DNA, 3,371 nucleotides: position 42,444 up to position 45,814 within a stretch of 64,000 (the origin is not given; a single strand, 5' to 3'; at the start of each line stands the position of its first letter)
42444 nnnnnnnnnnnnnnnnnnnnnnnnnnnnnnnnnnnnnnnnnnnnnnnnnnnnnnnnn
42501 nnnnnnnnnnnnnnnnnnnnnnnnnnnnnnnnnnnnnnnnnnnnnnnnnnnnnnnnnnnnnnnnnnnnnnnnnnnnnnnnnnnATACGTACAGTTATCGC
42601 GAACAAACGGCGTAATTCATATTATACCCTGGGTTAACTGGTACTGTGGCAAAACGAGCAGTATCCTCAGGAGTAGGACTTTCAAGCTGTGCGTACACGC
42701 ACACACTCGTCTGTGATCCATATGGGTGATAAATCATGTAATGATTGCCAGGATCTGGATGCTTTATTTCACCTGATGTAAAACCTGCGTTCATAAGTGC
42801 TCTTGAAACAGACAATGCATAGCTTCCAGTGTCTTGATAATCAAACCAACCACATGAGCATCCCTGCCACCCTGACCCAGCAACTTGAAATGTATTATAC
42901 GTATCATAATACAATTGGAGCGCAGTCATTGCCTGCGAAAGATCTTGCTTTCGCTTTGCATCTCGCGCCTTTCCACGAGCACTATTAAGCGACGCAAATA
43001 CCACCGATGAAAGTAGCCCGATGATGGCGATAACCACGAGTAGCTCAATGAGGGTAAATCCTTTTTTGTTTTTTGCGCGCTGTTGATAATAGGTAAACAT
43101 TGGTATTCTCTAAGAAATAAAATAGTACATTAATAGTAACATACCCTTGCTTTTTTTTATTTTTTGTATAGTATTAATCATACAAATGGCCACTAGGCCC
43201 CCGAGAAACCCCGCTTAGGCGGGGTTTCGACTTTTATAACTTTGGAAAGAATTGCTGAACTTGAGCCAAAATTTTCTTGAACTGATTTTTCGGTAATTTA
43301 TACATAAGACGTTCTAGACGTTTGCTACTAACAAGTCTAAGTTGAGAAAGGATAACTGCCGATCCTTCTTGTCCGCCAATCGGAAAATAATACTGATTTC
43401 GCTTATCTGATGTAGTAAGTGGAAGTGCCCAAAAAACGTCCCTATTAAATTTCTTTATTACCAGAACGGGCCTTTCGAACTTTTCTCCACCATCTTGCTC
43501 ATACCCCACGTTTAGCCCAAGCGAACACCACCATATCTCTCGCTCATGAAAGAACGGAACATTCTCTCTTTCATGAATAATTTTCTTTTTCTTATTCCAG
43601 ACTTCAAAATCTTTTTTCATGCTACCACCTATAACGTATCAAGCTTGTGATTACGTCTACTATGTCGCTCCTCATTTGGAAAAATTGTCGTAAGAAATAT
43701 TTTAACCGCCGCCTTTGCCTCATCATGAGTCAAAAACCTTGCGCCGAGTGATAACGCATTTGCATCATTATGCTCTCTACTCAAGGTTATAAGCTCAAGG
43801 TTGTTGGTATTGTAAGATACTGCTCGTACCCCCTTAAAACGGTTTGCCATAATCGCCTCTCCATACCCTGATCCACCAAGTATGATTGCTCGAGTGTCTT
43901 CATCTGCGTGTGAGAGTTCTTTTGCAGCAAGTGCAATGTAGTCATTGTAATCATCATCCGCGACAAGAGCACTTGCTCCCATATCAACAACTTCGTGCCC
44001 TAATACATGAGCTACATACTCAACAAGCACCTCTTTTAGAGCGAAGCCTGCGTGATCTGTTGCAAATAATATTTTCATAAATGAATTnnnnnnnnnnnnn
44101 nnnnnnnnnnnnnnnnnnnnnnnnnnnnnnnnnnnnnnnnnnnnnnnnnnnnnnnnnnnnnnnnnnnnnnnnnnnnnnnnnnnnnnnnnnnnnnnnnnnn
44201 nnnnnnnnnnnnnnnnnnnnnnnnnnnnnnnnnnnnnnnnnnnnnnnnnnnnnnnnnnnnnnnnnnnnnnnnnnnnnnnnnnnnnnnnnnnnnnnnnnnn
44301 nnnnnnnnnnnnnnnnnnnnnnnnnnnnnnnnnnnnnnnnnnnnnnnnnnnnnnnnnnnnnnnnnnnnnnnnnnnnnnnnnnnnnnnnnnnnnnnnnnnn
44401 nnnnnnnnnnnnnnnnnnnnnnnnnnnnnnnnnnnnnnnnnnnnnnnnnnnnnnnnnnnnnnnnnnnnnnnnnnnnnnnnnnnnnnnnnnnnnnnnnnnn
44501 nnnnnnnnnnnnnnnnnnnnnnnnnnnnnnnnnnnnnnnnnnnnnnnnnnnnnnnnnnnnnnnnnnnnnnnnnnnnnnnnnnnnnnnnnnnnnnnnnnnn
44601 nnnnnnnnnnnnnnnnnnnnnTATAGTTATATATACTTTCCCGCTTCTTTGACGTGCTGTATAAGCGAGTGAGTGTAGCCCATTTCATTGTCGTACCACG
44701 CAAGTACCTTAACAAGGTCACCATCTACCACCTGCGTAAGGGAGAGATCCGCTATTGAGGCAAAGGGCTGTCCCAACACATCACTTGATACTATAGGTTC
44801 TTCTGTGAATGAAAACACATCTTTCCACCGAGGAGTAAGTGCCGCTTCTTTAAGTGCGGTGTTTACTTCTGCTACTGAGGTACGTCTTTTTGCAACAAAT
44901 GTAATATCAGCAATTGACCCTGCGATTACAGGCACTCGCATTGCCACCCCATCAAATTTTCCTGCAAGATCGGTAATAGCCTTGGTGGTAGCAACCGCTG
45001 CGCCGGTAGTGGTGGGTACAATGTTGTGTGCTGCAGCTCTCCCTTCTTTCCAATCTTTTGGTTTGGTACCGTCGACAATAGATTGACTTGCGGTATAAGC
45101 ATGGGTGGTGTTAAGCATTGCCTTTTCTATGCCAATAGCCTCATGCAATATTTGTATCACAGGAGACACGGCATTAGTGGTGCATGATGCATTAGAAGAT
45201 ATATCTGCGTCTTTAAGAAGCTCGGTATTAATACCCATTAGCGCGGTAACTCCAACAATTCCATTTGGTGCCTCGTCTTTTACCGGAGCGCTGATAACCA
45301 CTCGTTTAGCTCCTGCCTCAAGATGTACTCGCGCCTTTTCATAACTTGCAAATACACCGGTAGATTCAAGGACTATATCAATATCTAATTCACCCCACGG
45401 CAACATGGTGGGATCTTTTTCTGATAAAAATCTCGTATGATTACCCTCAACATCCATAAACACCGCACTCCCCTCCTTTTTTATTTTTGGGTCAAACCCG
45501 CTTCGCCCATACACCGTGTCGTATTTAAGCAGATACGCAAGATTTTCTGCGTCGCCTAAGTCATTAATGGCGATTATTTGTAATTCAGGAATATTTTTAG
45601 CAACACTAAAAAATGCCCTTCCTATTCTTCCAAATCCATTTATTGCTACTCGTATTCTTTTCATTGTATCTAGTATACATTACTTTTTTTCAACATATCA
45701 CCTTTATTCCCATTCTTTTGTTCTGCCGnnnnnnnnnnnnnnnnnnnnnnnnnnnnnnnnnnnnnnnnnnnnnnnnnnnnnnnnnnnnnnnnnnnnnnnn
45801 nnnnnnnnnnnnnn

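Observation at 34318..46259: Seven type IV pilin-like genes with near-identical 5' ends scattered among core metabolic and ribosomal genes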

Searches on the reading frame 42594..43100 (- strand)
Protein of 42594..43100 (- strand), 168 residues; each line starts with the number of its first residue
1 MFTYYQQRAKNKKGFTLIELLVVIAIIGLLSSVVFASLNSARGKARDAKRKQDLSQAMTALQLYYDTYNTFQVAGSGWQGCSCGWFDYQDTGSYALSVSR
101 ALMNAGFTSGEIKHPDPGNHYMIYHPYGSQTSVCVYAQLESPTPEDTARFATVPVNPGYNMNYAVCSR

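Call 9: search_protein_families(library=pfam, proteins=[window:42594-43100:-], max_evalue=0.01)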
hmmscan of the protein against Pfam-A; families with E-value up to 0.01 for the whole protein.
window:42594-43100:- (168 aa): 1 family
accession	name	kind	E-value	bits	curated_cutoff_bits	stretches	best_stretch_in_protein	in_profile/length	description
PF07963.17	N_methyl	-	1.8e-09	37.2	21.2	1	10-35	2-27/27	Prokaryotic N-terminal methylation motif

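Call 45: search_protein_families(library=ncbifam, proteins=[window:42594-43100:-], max_evalue=0.01)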
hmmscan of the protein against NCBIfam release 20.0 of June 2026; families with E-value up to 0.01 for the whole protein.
window:42594-43100:- (168 aa): 13 families
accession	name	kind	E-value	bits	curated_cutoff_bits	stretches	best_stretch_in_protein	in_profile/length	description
TIGR01710.1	typeII_sec_gspG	equivalog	1.6e-10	41.1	88.85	1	13-65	1-53/134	type II secretion system major pseudopilin GspG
TIGR01708.2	typeII_sec_gspH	equivalog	2.9e-10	40.4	80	1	13-61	2-50/169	type II secretion system minor pseudopilin GspH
TIGR02532.1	IV_pilin_GFxxxE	domain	8.8e-09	34.9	16.3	1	12-34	1-23/24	prepilin-type N-terminal cleavage/methylation domain-containing protein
NF041013.1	T4P_ComGE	equivalog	9e-08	32.1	49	1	10-63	1-55/83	competence type IV pilus minor pilin ComGE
NF041775.1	typeIV_PilA_Myxo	equivalog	2.1e-06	27.9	400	1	12-65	10-63/214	type IV pilin protein PilA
NF007862.0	PRK10574.1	equivalog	2.7e-06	27.6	138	1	10-46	2-38/145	prepilin peptidase-dependent pilin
NF007800.0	PRK10506.1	equivalog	2.6e-05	24.1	158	1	7-67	3-63/163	prepilin peptidase-dependent protein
TIGR01711.1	gspJ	equivalog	0.00011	22.1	64.85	1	13-62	1-54/192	type II secretion system minor pseudopilin GspJ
TIGR02596.1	TIGR02596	subfamily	0.00014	22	70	1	15-41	1-27/196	Verru_Chthon cassette protein D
NF041002.1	pilin_ComGF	equivalog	0.00018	21.7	80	1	12-64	1-53/139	competence type IV pilus minor pilin ComGF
NF040999.1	pilin_ComGC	equivalog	0.00054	20.1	75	1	12-35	1-24/84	competence type IV pilus major pilin ComGC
TIGR01707.1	gspI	equivalog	0.00085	19.8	44.35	1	14-60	1-44/101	type II secretion system minor pseudopilin GspI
NF040982.1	ComGD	equivalog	0.0018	18.7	70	1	12-54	1-43/139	competence type IV pilus minor pilin ComGD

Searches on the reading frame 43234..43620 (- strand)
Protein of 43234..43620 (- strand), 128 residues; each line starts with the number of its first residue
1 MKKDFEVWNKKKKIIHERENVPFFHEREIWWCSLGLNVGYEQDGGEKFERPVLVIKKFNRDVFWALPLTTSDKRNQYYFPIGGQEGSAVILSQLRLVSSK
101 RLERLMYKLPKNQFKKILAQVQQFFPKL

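Call 9: search_protein_families(library=pfam, proteins=[window:43234-43620:-], max_evalue=0.01)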
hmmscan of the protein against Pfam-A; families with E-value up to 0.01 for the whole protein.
window:43234-43620:- (128 aa): 1 family
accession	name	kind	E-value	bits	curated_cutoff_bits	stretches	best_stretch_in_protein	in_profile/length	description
PF02452.23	PemK_toxin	-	3.5e-12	46.9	23.1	1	27-125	3-109/109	PemK-like, MazF-like toxin of type II toxin-antitoxin system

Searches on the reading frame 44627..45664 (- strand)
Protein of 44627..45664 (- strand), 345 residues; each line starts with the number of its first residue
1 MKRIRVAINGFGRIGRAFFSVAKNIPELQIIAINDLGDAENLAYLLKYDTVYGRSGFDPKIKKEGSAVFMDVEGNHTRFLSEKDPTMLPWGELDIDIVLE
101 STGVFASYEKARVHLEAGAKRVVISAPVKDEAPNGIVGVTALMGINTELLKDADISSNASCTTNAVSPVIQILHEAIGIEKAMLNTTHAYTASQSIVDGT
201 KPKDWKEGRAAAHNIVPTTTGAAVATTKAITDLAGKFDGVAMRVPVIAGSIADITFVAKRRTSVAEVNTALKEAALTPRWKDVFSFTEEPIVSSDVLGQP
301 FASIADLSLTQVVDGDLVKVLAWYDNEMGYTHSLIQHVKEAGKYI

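Call 10: find_encoding_contigs(protein=window:44627-45664:-, flank=10000, max_places=6)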
Protein window:44627-45664:- (345 aa): 7 contigs read that carry it; 6 places shown.
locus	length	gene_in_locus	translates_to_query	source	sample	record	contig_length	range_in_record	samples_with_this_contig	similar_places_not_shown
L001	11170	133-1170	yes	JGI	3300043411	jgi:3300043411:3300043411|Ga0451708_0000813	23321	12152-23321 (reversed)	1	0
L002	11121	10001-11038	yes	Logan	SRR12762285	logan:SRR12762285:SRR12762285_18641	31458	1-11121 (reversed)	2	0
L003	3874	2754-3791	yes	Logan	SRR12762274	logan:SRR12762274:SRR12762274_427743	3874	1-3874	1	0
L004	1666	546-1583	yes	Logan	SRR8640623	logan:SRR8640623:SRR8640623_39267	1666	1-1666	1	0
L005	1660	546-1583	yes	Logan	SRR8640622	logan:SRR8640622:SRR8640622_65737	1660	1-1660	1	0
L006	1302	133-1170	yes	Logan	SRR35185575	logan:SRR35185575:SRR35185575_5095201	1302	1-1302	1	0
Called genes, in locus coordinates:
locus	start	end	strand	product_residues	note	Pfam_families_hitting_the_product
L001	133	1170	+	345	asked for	PF00044:Gp_dh_N, PF02800:Gp_dh_C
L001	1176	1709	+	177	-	PF07963:N_methyl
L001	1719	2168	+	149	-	PF02502:LacAB_rpiB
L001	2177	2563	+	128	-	PF02452:PemK_toxin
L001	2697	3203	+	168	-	PF07963:N_methyl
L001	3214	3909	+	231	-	PF00834:Ribul_P_3_epim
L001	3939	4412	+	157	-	-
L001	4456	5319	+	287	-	PF13292:DXP_synthase_N, PF00456:Transketolase_N, PF00676:E1_dh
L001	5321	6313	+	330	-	PF02779:Transket_pyr, PF02780:Transketolase_C, PF22613:Transketolase_C_1 (weak)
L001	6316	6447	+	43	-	-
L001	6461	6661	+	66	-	-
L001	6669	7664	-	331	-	PF00294:PfkB, PF08543:Phos_pyr_kin (faint)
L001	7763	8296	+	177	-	PF07963:N_methyl (faint)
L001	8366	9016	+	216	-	PF01386:Ribosomal_L25p, PF14693:Ribosomal_TL5_C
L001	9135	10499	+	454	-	-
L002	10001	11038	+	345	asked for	PF00044:Gp_dh_N, PF02800:Gp_dh_C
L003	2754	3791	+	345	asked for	PF00044:Gp_dh_N, PF02800:Gp_dh_C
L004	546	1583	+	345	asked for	PF00044:Gp_dh_N, PF02800:Gp_dh_C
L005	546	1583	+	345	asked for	PF00044:Gp_dh_N, PF02800:Gp_dh_C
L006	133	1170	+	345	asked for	PF00044:Gp_dh_N, PF02800:Gp_dh_C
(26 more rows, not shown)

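Call 11: find_related_loci(query=window:44627-45664:-, collection=genome_contigs, flank=10000)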
Query window:44627-45664:- (345 aa) in genome_contigs; peptide patterns used: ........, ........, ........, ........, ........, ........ (x = any residue, [..] = any of these).
600 stretches matched a pattern (row limit reached: there are more); 584 encode a relative of the query (tblastn E <= 1e-3); the best 80 are kept; 80 distinct loci.
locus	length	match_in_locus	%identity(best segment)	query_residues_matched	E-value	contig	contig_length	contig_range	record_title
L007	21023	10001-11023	64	1-343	3e-151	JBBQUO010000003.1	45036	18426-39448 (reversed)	MAG: Candidatus Paceibacteria bacterium isolate Co_metawrap_1931 Cmw_1931_k141_10418798_length_45036_cov_9.2924, whole g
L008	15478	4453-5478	64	5-345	7e-150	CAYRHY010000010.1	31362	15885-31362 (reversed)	MAG TPA_asm: uncultured Candidatus Saccharibacteria bacterium isolate SRP170004_co1_530 genome assembly, contig: NODE_20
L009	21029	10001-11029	62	1-345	2e-146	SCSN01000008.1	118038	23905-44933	MAG: Patescibacteria group bacterium isolate FW215_bin.14 FW215_bin.14-53749, whole genome shotgun sequence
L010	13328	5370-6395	62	2-345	6e-146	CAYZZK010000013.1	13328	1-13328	MAG TPA_asm: uncultured Candidatus Saccharibacteria bacterium isolate SRP193066_co2_443 genome assembly, contig: NODE_24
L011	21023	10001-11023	63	1-345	6e-145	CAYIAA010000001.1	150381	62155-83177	MAG TPA_asm: uncultured Candidatus Saccharibacteria bacterium isolate ERP119705_co1_56 genome assembly, contig: NODE_30_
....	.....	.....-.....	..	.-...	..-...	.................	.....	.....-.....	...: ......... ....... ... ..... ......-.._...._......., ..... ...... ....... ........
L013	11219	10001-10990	62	1-345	3e-143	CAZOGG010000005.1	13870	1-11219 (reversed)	MAG TPA_asm: uncultured Candidatus Saccharibacteria bacterium isolate SRP286056_co3_452 genome assembly, contig: NODE_47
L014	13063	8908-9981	61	1-345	1e-143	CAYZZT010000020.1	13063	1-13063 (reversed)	MAG TPA_asm: uncultured Candidatus Saccharibacteria bacterium isolate SRP272421_co1_164 genome assembly, contig: NODE_15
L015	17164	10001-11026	63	1-345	3e-143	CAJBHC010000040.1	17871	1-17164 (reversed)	uncultured bacterium isolate Loc090907-5m_bin-188 genome assembly, contig: bin-188:40/99, whole genome shotgun sequence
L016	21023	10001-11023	61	3-345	2e-142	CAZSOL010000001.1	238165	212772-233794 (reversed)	MAG TPA_asm: uncultured Candidatus Saccharibacteria bacterium isolate SRP329715_co2_59 genome assembly, contig: NODE_70_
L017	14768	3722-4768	61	2-345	3e-141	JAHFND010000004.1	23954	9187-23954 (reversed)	MAG: bacterium isolate nzgw472 NODE_1906_length_23955_cov_3.770244, whole genome shotgun sequence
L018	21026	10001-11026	62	1-345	4e-141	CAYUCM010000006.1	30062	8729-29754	MAG TPA_asm: uncultured Candidatus Saccharibacteria bacterium isolate SRP286056_co1_704 genome assembly, contig: NODE_17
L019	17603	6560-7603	61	1-345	8e-141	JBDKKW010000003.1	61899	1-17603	MAG: Candidatus Parcubacteria bacterium isolate hopbrook_2019_sw_WHONDRS-S19S_0012_A_bin.19 scaffold_0000012, whole geno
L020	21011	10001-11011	61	4-342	8e-140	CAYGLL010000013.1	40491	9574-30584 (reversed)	MAG TPA_asm: uncultured Candidatus Saccharibacteria bacterium isolate ERP113451_co5_314 genome assembly, contig: NODE_43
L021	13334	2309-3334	61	2-345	9e-140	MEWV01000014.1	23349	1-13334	MAG: Candidatus Adlerbacteria bacterium RIFCSPHIGHO2_02_FULL_54_18 rifcsphigho2_02_scaffold_3432, whole genome shotgun s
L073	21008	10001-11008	55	4-343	2e-120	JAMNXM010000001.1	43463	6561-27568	MAG: Candidatus Paceibacterota bacterium isolate gw_gwSRR_metabat.10 gw_C176, whole genome shotgun sequence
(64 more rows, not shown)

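Call 65: search_protein_families(library=pfam, proteins=[L073:1706-2533:+, L073:4166-4702:+, L073:4838-6823:+, L073:7122-8537:+, L073:8534-9418:+], max_evalue=0.001)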
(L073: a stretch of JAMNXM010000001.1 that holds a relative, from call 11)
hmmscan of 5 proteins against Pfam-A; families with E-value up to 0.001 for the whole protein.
L073:1706-2533:+ (275 aa): 2 families
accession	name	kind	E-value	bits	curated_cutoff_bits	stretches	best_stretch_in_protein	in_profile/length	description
PF06750.18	A24_N_bact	-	4.9e-27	94.2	23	1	11-91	1-82/84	Bacterial Peptidase A24 N-terminal domain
PF01478.23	Peptidase_A24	-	2.5e-06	28.3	26.5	1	110-218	3-104/104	Type IV leader peptidase family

L073:4166-4702:+ (178 aa): 0 families

L073:4838-6823:+ (661 aa): 7 families
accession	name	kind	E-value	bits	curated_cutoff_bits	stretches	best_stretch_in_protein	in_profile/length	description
PF01653.23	DNA_ligase_aden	-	7.2e-85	285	27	1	72-314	3-253/253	NAD-dependent DNA ligase adenylation domain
PF03120.22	DNA_ligase_OB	-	9.4e-35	118.8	32.9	1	317-393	1-77/79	NAD-dependent DNA ligase OB-fold domain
PF12826.13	HHH_2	-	2.1e-20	73.1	27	1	507-569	1-63/64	Helix-hairpin-helix motif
PF00533.33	BRCT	-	3.7e-15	56.4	21.3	1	588-660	4-77/78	BRCA1 C Terminus (BRCT) domain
PF14520.12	HHH_5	-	2.5e-10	41.1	27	1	512-557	5-51/57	Helix-hairpin-helix domain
PF12738.14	PTCB-BRCT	-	2.5e-05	24.6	22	1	601-653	8-60/63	twin BRCT domain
PF00633.29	HHH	-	0.00061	19.9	24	0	535-559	5-29/30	Helix-hairpin-helix motif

L073:7122-8537:+ (471 aa): 1 family
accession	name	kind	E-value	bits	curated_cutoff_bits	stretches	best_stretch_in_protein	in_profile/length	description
PF01425.27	Amidase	-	5.5e-141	471.1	27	1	27-460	1-444/445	Amidase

L073:8534-9418:+ (294 aa): 0 families
